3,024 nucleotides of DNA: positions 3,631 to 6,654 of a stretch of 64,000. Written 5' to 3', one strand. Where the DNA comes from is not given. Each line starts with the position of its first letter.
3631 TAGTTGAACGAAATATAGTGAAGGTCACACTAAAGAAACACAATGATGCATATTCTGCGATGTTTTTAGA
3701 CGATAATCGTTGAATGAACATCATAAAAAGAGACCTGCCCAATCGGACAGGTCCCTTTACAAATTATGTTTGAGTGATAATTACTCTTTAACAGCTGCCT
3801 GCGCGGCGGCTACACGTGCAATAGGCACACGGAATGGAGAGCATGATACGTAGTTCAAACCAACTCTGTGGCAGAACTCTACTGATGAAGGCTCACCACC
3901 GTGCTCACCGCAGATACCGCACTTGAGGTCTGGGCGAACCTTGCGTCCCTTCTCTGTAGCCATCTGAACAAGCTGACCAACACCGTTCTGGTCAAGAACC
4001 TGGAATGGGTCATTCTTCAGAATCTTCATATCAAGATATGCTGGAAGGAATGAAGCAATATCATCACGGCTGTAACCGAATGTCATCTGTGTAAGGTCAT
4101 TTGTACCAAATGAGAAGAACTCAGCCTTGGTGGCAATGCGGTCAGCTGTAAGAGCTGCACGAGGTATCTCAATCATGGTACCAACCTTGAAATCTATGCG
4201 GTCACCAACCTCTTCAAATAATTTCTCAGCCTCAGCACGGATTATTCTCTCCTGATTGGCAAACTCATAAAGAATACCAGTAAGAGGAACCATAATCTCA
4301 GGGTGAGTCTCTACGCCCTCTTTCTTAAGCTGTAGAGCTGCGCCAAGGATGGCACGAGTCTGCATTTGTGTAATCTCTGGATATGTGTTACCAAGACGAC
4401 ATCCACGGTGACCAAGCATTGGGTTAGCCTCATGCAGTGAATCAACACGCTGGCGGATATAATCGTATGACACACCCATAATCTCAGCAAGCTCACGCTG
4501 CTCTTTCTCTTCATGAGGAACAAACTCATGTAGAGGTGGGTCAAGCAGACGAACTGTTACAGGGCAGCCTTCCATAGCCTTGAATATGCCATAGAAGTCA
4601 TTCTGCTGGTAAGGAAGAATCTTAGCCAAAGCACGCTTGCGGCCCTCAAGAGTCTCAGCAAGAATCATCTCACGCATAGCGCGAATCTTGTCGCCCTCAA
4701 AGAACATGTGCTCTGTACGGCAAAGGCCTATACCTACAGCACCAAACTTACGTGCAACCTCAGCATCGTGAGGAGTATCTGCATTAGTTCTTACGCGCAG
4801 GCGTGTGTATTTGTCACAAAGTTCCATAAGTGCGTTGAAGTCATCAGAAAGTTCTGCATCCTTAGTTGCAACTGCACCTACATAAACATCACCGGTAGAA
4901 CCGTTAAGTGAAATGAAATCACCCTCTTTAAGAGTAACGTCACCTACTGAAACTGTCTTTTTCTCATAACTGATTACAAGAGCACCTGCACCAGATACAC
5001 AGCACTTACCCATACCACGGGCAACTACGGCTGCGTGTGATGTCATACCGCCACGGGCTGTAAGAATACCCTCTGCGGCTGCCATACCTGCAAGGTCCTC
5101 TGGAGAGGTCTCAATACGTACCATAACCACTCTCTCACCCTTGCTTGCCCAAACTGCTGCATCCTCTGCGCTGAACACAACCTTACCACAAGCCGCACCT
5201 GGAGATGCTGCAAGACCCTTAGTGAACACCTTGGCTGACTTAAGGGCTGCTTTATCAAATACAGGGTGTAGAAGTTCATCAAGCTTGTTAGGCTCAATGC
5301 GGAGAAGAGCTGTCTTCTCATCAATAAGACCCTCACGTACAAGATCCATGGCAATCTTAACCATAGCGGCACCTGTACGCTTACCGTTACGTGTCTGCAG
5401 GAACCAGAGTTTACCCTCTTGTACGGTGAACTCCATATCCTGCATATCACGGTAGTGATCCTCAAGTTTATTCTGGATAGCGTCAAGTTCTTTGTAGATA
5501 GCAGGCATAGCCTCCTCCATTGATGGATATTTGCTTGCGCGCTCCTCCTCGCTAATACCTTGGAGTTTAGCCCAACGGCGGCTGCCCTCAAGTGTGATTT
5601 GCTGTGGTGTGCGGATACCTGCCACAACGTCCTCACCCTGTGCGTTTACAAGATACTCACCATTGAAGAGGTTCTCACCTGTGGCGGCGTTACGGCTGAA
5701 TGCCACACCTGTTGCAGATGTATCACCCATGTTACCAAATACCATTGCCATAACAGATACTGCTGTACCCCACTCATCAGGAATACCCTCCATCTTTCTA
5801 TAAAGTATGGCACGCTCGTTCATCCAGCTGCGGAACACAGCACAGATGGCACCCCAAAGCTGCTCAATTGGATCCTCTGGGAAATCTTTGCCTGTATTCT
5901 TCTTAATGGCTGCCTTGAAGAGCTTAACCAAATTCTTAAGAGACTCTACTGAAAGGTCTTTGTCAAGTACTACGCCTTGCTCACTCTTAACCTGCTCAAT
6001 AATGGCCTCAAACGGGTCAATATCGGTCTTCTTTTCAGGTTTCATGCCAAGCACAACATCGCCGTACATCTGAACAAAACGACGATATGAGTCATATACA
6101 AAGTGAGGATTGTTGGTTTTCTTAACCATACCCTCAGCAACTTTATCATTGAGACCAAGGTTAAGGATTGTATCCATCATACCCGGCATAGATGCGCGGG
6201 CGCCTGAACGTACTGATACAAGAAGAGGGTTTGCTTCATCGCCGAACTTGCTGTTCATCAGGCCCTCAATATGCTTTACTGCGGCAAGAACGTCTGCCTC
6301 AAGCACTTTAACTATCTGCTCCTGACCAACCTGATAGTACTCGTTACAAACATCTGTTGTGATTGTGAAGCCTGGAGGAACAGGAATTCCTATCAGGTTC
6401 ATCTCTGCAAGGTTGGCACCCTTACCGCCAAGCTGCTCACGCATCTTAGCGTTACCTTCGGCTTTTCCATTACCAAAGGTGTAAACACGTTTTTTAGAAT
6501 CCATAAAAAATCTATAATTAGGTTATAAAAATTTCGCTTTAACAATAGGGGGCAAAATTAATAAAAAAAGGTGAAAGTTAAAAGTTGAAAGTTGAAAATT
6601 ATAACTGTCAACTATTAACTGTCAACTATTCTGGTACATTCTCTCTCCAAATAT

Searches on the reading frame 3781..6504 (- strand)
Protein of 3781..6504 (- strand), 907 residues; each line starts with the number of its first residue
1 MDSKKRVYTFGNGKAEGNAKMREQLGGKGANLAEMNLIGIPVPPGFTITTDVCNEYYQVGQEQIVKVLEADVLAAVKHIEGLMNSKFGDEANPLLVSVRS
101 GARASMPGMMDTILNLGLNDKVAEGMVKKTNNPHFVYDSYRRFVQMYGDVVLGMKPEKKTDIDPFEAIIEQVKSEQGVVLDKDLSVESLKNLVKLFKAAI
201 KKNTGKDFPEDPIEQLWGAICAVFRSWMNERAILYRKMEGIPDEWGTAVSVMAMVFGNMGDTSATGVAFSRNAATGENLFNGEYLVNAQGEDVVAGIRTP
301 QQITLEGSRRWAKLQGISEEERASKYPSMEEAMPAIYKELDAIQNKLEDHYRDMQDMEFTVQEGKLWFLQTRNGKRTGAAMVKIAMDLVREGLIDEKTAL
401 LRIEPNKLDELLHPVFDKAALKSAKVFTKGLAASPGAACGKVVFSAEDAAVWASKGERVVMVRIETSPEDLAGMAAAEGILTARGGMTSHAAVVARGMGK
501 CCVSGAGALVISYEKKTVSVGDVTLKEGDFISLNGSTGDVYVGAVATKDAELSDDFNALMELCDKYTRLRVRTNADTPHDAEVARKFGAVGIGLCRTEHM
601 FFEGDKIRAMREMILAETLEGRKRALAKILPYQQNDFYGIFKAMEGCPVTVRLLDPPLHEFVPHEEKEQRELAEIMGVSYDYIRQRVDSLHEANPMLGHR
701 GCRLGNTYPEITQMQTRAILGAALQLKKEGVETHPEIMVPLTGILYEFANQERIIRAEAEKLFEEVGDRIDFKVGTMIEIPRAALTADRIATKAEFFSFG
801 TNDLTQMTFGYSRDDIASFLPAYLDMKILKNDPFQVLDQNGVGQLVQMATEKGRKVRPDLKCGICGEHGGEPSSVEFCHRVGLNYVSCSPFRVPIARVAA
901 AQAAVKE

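Call 10: search_protein_families(library=pfam, proteins=[window:3781-6504:-], max_evalue=0.01)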
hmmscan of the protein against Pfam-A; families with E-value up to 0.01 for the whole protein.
window:3781-6504:- (907 aa): 3 families
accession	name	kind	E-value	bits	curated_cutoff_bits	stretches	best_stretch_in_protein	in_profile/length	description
PF02896.24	PEP-utilizers_C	-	8.7e-82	275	22.8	1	554-904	5-292/293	PEP-utilising enzyme, PEP-binding domain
PF01326.24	PPDK_N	-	2.7e-75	254.1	27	1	23-391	2-326/328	Pyruvate phosphate dikinase, AMP/ATP-binding domain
PF00391.29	PEP-utilizers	-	1.3e-22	79.6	23.1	1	457-538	3-72/72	PEP-utilising enzyme, mobile domain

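Call 11: find_encoding_contigs(protein=window:3781-6504:-, flank=10000, max_places=10)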
Protein window:3781-6504:- (907 aa): 21 contigs read that carry it; 10 places shown.
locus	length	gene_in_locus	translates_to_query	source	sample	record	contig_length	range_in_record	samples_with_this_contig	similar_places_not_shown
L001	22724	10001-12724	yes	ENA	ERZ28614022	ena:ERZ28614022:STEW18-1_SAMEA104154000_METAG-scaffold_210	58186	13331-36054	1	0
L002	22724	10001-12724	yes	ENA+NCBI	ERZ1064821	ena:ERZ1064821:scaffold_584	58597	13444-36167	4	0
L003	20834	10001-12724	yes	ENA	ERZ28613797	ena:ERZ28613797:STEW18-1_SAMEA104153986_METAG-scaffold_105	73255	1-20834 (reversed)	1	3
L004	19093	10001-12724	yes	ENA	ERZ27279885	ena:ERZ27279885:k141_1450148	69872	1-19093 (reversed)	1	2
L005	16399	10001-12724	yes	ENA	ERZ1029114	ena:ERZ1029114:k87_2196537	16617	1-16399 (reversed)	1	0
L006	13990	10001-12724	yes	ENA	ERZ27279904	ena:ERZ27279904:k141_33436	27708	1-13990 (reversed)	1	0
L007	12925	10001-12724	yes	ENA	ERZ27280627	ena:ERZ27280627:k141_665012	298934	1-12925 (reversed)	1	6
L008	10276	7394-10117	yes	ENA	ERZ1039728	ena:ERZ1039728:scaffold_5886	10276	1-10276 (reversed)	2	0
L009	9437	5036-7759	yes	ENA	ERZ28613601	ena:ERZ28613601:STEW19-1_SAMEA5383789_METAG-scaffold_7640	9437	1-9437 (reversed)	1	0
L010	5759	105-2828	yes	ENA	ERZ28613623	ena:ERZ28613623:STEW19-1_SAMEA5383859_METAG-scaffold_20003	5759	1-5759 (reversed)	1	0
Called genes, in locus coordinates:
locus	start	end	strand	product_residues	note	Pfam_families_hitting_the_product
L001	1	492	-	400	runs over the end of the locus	PF00926:DHBP_synthase, PF00925:GTP_cyclohydro2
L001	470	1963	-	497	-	PF03739:LptF_LptG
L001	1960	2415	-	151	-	PF08211:dCMP_cyt_deam_2, PF00383:dCMP_cyt_deam_1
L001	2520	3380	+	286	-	PF01832:Glucosaminidase, PF01476:LysM (weak)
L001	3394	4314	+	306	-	-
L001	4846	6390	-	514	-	PF12072:RNase_Y_N, PF00013:KH_1, PF08668:HDOD (faint), PF01966:HD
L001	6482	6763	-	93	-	PF05164:ZapA (weak)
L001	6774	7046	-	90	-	-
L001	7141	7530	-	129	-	PF01245:Ribosomal_L19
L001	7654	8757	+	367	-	PF02463:SMC_N, PF13175:AAA_15, PF13476:AAA_23, PF13304:AAA_21 (weak)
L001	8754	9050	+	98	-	PF05258:DciA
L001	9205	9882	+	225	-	PF01168:Ala_racemase_N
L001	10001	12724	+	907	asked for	PF01326:PPDK_N, PF00391:PEP-utilizers, PF02896:PEP-utilizers_C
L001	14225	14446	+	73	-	-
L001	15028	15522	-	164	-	-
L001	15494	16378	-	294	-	PF09924:LPG_synthase_C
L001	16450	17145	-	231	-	PF00005:ABC_tran, PF13304:AAA_21 (weak)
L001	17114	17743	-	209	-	PF01502:PRA-CH, PF01503:PRA-PH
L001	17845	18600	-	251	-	PF00977:His_biosynth, PF01207:Dus (faint), PF03060:NMO (faint)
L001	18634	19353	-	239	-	PF00977:His_biosynth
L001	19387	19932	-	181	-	PF00117:GATase, PF01174:SNO, PF07685:GATase_3 (weak)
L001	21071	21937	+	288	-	PF01048:PNP_UDP_1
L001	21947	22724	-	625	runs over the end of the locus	PF12895:ANAPC3 (faint), PF13432:TPR_16 (faint), PF14559:TPR_19 (faint), PF00515:TPR_1 (faint), PF07719:TPR_2 (faint), PF13174:TPR_6 (faint), PF13424:TPR_12 (faint)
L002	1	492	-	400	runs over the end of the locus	PF00926:DHBP_synthase, PF00925:GTP_cyclohydro2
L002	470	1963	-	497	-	PF03739:LptF_LptG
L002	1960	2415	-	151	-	PF08211:dCMP_cyt_deam_2, PF00383:dCMP_cyt_deam_1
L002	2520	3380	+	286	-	PF01832:Glucosaminidase, PF01476:LysM (weak)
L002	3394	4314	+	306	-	-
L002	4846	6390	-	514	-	PF12072:RNase_Y_N, PF00013:KH_1, PF08668:HDOD (faint), PF01966:HD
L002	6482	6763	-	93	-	PF05164:ZapA (weak)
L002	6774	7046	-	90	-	-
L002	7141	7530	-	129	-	PF01245:Ribosomal_L19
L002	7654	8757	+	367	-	PF02463:SMC_N, PF13175:AAA_15, PF13476:AAA_23, PF13304:AAA_21 (weak)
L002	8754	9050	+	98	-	PF05258:DciA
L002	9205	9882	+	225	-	PF01168:Ala_racemase_N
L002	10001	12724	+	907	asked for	PF01326:PPDK_N, PF00391:PEP-utilizers, PF02896:PEP-utilizers_C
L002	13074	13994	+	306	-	PF04371:PAD_porph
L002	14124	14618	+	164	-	-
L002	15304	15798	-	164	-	-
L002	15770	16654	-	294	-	PF09924:LPG_synthase_C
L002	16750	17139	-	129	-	PF00005:ABC_tran, PF13304:AAA_21 (weak)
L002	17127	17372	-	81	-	PF00005:ABC_tran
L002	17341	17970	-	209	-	PF01502:PRA-CH, PF01503:PRA-PH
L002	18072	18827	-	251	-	PF00977:His_biosynth, PF01207:Dus (faint), PF03060:NMO (faint)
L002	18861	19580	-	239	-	PF00977:His_biosynth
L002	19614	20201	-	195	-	PF00117:GATase, PF01174:SNO, PF07685:GATase_3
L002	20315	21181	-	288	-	PF01842:ACT (faint), PF00551:Formyl_trans_N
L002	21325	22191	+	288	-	PF01048:PNP_UDP_1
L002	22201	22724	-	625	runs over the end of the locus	PF12895:ANAPC3 (faint), PF13432:TPR_16 (faint), PF14559:TPR_19 (faint), PF00515:TPR_1 (faint), PF07719:TPR_2 (faint), PF13174:TPR_6 (faint), PF13424:TPR_12 (faint)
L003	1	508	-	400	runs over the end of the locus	PF00926:DHBP_synthase, PF00925:GTP_cyclohydro2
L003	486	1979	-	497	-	PF03739:LptF_LptG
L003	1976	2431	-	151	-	PF08211:dCMP_cyt_deam_2, PF00383:dCMP_cyt_deam_1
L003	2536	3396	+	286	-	PF01832:Glucosaminidase, PF01476:LysM (weak)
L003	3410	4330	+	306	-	-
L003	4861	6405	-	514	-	PF12072:RNase_Y_N, PF00013:KH_1, PF08668:HDOD (faint), PF01966:HD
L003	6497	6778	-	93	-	PF05164:ZapA (weak)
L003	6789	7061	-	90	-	-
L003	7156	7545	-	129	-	PF01245:Ribosomal_L19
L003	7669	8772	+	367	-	PF02463:SMC_N, PF13175:AAA_15, PF13476:AAA_23, PF13304:AAA_21 (weak)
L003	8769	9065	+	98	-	PF05258:DciA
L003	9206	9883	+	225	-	PF01168:Ala_racemase_N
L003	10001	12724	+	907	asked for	PF01326:PPDK_N, PF00391:PEP-utilizers, PF02896:PEP-utilizers_C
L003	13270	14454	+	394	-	PF00375:SDF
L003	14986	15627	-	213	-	PF00196:GerE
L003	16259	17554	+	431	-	PF13776:DUF4172, PF02661:Fic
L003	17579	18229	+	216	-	-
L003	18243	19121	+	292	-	PF04371:PAD_porph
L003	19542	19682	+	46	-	PF01527:HTH_Tnp_1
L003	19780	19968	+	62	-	-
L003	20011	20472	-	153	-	PF13302:Acetyltransf_3, PF13420:Acetyltransf_4 (weak), PF00583:Acetyltransf_1, PF13673:Acetyltransf_10, PF13508:Acetyltransf_7, PF08445:FR47 (weak)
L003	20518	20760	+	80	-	-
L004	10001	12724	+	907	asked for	PF01326:PPDK_N, PF00391:PEP-utilizers, PF02896:PEP-utilizers_C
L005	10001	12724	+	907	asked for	PF01326:PPDK_N, PF00391:PEP-utilizers, PF02896:PEP-utilizers_C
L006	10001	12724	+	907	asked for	PF01326:PPDK_N, PF00391:PEP-utilizers, PF02896:PEP-utilizers_C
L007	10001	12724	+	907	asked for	PF01326:PPDK_N, PF00391:PEP-utilizers, PF02896:PEP-utilizers_C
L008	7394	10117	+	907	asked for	PF01326:PPDK_N, PF00391:PEP-utilizers, PF02896:PEP-utilizers_C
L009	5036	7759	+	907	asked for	PF01326:PPDK_N, PF00391:PEP-utilizers, PF02896:PEP-utilizers_C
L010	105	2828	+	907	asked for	PF01326:PPDK_N, PF00391:PEP-utilizers, PF02896:PEP-utilizers_C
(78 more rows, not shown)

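Call 14: find_related_loci(query=window:3781-6504:-, collection=genome_contigs, flank=10000)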
Query window:3781-6504:- (907 aa) in genome_contigs; peptide patterns used: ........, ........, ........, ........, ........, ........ (x = any residue, [..] = any of these).
600 stretches matched a pattern (row limit reached: there are more); 600 encode a relative of the query (tblastn E <= 1e-3); the best 80 are kept; 80 distinct loci.
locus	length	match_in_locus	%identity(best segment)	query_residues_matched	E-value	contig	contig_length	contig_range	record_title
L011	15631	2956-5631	81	4-895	0e+0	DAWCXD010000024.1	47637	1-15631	MAG TPA_asm: Bacteroides sp. isolate gSpreadC_ID_2471 NODE_94_length_47637_cov_15.246143, whole genome shotgun sequence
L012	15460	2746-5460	79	3-907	0e+0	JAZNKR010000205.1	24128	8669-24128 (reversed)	MAG: Bacteroidaceae bacterium isolate T1900044674_TS20190140.MAGScoT_cleanbin_000017 SGB_1621_k141_1130982, whole genome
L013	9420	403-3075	78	5-895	0e+0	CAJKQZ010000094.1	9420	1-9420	MAG TPA_asm: uncultured Prevotellaceae bacterium isolate ERR1190974-bin.14 genome assembly, contig: NODE_4054_length_942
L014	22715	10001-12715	78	3-907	0e+0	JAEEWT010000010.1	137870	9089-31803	MAG: Prevotella sp. isolate Tb.RUG.501 NODE_235_length_137870_cov_6.380861, whole genome shotgun sequence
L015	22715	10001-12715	77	3-907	0e+0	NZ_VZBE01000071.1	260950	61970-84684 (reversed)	Segatella copri strain iAP1412 NODE_3_length_260950_cov_35.3891_ID_5, whole genome shotgun sequence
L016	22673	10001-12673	78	5-895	0e+0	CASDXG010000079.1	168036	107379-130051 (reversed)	uncultured Bacteroides sp. isolate CO.O28.metabat-bins.178 genome assembly, contig: CO.O28.metabat-bins.178.fa_k141_9676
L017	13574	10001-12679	76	3-895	0e+0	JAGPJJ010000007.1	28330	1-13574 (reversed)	MAG: Prevotella sp. isolate Gw_UH_bin_4 Gw_UH_1360_length_28330_cov_15.558877, whole genome shotgun sequence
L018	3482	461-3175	74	3-907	0e+0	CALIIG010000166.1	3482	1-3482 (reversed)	MAG TPA_asm: uncultured Prevotella sp. isolate ERR589484_bin.15_CONCOCT_v1.1_MAG genome assembly, contig: ERZ772945.9306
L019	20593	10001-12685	79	1-895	0e+0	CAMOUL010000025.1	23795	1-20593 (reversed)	MAG: uncultured Bacteroidales bacterium isolate SRR873603_bin.57_metaWRAP_v1.3_MAG genome assembly, contig: NODE_4957_le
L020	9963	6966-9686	72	1-907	0e+0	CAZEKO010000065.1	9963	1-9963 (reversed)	MAG TPA_asm: uncultured Bacteroides sp. isolate binchicken_co364_279 genome assembly, contig: NODE_10663_length_9963_cov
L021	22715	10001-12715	70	1-905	0e+0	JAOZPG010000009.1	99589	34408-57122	MAG: Bacteroidales bacterium isolate GMC4.metabat2.18 GMC4_55_length_99589_cov_14.446882, whole genome shotgun sequence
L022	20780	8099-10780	71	1-894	0e+0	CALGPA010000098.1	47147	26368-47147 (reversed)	MAG TPA_asm: uncultured bacterium isolate SRR7299214_bin.141_CONCOCT_v1.1_MAG genome assembly, contig: ERZ782921.146, wh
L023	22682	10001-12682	71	3-895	0e+0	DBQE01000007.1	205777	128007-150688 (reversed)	MAG TPA_asm: Bacteroidales bacterium UBA1402 UBA1402_contig_2677, whole genome shotgun sequence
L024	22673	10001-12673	70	5-895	0e+0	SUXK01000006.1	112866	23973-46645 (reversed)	MAG: Bacteroidales bacterium isolate SIG122 NODE_4045_length_112866_cov_12.281588, whole genome shotgun sequence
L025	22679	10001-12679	71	3-895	0e+0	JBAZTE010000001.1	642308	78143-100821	MAG: Bacteroidales bacterium isolate SO_2017_GW1_194 NODE_68_length_642308_cov_2.342843_OW334_2017, whole genome shotgun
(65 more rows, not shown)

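Call 30: find_homologous_proteins(query=L003:16259-17554:+, max_evalue=1e-30)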
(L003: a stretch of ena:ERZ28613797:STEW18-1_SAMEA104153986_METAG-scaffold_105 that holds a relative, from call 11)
Query L003:16259-17554:+ (431 aa): 7987 proteins with E <= 1e-30 among 8000 candidates; the best 120 are listed.
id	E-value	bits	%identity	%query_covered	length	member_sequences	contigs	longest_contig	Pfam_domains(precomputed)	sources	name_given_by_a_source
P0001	4.2e-283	956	91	100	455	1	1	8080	PF13776.12,PF02661.24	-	-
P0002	1.0e-281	952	96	100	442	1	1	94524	PF13776.12,PF02661.24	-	-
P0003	1.4e-274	928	93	100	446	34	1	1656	PF13776.12,PF02661.24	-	-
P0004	6.1e-274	926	93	100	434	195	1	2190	PF13776.12,PF02661.24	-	-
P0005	1.0e-273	926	94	100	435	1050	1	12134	PF13776.12,PF02661.24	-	-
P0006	1.8e-273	925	93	100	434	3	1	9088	PF13776.12,PF02661.24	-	-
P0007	9.1e-273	922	93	100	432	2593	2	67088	PF13776.12,PF02661.24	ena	-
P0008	1.4e-271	919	93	100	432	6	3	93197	PF13776.12,PF02661.24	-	-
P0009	2.2e-271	918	91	100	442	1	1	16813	PF13776.12,PF02661.24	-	-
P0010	4.4e-271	917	92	100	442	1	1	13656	PF13776.12,PF02661.24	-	-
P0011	4.9e-271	917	93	100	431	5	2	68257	PF13776.12,PF02661.24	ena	-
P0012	5.1e-271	917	92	100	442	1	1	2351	PF13776.12,PF02661.24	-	-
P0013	3.7e-270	914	92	100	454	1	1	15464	PF13776.12,PF02661.24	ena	-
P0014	5.2e-270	913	91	100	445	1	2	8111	PF13776.12,PF02661.24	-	-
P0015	7.5e-270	913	92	100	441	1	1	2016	PF13776.12,PF02661.24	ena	-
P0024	7.0e-269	910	92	100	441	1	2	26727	PF13776.12,PF02661.24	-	-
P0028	1.3e-268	909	91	100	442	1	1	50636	PF13776.12,PF02661.24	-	-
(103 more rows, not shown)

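Call 32: find_encoding_contigs(protein=P0002, flank=8000, max_places=6)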
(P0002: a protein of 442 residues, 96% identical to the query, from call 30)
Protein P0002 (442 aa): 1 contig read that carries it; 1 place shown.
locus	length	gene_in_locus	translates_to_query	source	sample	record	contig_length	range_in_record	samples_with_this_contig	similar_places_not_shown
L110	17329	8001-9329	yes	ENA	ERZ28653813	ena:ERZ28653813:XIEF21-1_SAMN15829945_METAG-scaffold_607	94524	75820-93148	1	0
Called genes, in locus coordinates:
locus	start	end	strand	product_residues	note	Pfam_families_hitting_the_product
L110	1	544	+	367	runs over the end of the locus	PF02463:SMC_N, PF13175:AAA_15, PF13476:AAA_23, PF13304:AAA_21 (weak)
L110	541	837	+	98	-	PF05258:DciA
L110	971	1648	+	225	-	PF01168:Ala_racemase_N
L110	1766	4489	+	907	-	PF01326:PPDK_N, PF00391:PEP-utilizers, PF02896:PEP-utilizers_C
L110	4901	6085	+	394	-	PF00375:SDF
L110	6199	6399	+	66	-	-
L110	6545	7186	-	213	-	PF00196:GerE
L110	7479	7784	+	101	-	PF02896:PEP-utilizers_C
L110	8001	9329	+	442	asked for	PF13776:DUF4172, PF02661:Fic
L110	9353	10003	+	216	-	-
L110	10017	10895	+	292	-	PF04371:PAD_porph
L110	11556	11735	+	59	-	-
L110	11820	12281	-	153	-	PF13302:Acetyltransf_3, PF13420:Acetyltransf_4 (weak), PF00583:Acetyltransf_1, PF13673:Acetyltransf_10, PF13508:Acetyltransf_7, PF08445:FR47 (weak)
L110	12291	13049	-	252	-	PF00756:Esterase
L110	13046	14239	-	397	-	PF13535:ATP-grasp_4 (weak)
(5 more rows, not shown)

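Call 33: find_encoding_contigs(protein=P0008, flank=8000, max_places=6)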
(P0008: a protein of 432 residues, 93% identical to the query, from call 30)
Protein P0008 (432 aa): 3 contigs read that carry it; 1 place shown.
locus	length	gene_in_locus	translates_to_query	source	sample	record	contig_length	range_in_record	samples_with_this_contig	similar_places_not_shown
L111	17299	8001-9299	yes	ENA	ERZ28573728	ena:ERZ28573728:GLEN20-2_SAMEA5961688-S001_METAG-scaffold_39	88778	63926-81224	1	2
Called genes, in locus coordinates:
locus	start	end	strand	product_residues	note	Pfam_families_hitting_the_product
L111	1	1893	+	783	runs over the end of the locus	PF00270:DEAD (weak), PF04851:ResIII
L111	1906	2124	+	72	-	-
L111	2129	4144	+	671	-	PF13175:AAA_15, PF13476:AAA_23, PF13514:AAA_27 (weak)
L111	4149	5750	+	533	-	PF01580:FtsK_SpoIIIE (weak), PF01935:DUF87, PF10412:TrwB_AAD_bind (faint)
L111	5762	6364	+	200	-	-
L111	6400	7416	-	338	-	-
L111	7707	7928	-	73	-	PF12833:HTH_18, PF00165:HTH_AraC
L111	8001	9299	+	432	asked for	PF13776:DUF4172, PF02661:Fic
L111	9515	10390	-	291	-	PF02311:AraC_binding, PF07883:Cupin_2 (weak), PF00165:HTH_AraC, PF12833:HTH_18, PF00165:HTH_AraC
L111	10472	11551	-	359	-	-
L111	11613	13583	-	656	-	PF07715:Plug, PF00593:TonB_dep_Rec_b-barrel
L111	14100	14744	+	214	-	PF18979:DUF5715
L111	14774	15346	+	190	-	PF02677:QueH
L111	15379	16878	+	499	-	-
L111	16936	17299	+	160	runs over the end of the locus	PF08211:dCMP_cyt_deam_2, PF00383:dCMP_cyt_deam_1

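Call 38: search_protein_families(library=pfam, proteins=[L003:17579-18229:+, L001:15028-15522:-, L002:14124-14618:+], max_evalue=1)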
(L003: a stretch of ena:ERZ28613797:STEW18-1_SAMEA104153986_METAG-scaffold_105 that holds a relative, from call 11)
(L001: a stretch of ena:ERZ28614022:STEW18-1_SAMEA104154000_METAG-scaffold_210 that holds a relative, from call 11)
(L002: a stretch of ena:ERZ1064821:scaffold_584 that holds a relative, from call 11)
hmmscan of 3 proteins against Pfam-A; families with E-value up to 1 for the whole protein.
L003:17579-18229:+ (216 aa): 0 families

L001:15028-15522:- (164 aa): 2 families
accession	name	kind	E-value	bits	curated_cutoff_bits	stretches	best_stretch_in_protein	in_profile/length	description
PF17013.11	Acetyltransf_15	-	0.0092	15.8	35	1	84-131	67-116/210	Putative acetyl-transferase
PF08621.15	RPAP1_N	-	0.14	12.5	25.3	1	58-87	11-41/46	RPAP1-like, N-terminal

L002:14124-14618:+ (164 aa): 1 family
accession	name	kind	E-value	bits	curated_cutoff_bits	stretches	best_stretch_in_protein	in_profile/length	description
PF11320.13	DUF3122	-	0.056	14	25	1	53-79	14-40/134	Protein of unknown function (DUF3122)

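Call 50: find_encoding_contigs(protein=P0007, flank=6000, max_places=6)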
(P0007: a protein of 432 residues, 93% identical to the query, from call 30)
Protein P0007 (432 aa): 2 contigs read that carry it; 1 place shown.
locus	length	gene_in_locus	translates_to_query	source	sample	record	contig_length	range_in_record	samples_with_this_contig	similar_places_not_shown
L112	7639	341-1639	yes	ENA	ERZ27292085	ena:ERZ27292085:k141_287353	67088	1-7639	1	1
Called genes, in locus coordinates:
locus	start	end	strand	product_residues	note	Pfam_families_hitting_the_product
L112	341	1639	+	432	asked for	PF13776:DUF4172, PF02661:Fic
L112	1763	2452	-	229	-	PF02224:Cytidylate_kin, PF13189:Cytidylate_kin2, PF13238:AAA_18 (weak), PF13207:AAA_17 (faint)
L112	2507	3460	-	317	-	-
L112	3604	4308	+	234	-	PF03544:TonB_C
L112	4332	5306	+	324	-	PF00348:polyprenyl_synt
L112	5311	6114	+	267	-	PF01026:TatD_DNase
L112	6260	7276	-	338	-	PF01063:Aminotran_4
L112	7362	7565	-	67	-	PF02609:Exonuc_VII_S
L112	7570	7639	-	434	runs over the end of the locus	PF13742:tRNA_anti_2, PF02601:Exonuc_VII_L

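Call 51: find_encoding_contigs(protein=P0011, flank=6000, max_places=6)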
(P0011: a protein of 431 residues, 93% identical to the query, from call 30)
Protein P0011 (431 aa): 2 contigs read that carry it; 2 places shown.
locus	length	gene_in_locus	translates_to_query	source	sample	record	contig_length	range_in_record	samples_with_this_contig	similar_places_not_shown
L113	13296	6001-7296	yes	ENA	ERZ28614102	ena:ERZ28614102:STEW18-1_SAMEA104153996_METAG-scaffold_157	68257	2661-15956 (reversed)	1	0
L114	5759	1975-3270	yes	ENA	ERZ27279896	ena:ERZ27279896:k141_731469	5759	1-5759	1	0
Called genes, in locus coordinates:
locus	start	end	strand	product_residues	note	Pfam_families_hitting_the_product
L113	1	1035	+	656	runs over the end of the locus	PF07715:Plug, PF00593:TonB_dep_Rec_b-barrel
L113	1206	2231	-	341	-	PF09492:Pec_lyase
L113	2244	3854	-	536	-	PF05576:Peptidase_S37, PF05577:Peptidase_S28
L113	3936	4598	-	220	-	PF03483:B3_4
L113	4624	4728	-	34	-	-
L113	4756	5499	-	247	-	PF13483:Lactamase_B_3, PF12706:Lactamase_B_2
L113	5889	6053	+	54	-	-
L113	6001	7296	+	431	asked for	PF13776:DUF4172, PF02661:Fic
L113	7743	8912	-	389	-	PF01844:HNH (weak)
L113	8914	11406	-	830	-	PF01555:N6_N4_Mtase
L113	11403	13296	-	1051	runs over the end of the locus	PF04851:ResIII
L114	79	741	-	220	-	PF03483:B3_4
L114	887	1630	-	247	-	PF13483:Lactamase_B_3, PF12706:Lactamase_B_2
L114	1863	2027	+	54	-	-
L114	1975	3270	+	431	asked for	PF13776:DUF4172, PF02661:Fic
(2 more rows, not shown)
